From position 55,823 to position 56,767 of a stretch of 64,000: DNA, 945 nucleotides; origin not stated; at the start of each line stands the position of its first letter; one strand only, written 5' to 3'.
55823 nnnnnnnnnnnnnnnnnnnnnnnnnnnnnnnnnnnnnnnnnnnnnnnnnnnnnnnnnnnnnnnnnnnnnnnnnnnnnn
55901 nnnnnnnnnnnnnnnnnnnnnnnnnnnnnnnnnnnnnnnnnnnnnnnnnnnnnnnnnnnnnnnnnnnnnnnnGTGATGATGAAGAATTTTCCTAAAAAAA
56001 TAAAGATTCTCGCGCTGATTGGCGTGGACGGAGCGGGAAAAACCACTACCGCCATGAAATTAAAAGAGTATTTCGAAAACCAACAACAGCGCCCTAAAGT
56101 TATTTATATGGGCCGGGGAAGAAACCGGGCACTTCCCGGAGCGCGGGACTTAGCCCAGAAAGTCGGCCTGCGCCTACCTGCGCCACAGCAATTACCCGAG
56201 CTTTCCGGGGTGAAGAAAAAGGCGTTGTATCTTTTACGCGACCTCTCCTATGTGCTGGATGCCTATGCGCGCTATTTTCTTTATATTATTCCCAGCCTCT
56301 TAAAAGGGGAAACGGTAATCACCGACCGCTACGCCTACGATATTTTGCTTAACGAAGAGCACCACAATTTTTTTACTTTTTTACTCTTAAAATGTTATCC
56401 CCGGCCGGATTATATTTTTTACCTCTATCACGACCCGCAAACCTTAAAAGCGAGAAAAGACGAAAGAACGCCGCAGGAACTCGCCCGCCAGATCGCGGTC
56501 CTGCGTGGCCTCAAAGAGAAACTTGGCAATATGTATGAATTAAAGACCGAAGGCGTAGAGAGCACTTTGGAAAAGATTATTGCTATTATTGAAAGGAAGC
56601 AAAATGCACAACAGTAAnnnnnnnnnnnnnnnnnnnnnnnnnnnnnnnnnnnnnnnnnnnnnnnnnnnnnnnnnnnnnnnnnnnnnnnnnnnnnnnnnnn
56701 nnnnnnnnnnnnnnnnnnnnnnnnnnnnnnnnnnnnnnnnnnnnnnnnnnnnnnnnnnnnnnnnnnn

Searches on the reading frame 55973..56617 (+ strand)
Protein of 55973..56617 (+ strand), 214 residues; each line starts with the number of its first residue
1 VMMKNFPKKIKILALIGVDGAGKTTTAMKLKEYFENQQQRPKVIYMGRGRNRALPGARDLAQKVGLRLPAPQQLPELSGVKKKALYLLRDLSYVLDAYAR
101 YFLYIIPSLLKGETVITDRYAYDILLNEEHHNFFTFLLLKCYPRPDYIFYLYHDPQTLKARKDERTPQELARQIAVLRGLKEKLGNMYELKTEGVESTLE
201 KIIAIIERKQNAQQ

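Call 53: search_protein_families(library=pfam, proteins=[window:55973-56617:+], max_evalue=0.001)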
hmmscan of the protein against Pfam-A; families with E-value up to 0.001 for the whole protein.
window:55973-56617:+ (214 aa): 3 families
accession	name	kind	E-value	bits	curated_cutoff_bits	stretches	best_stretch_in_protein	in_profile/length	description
PF02223.23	Thymidylate_kin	-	1.7e-14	54.4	27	2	100-189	68-164/185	Thymidylate kinase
PF00448.28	SRP54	-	9.4e-06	25.8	22.7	1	12-67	3-58/196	SRP54-type protein, GTPase domain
PF13401.12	AAA_22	-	0.00044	21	27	0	11-74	6-68/130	AAA domain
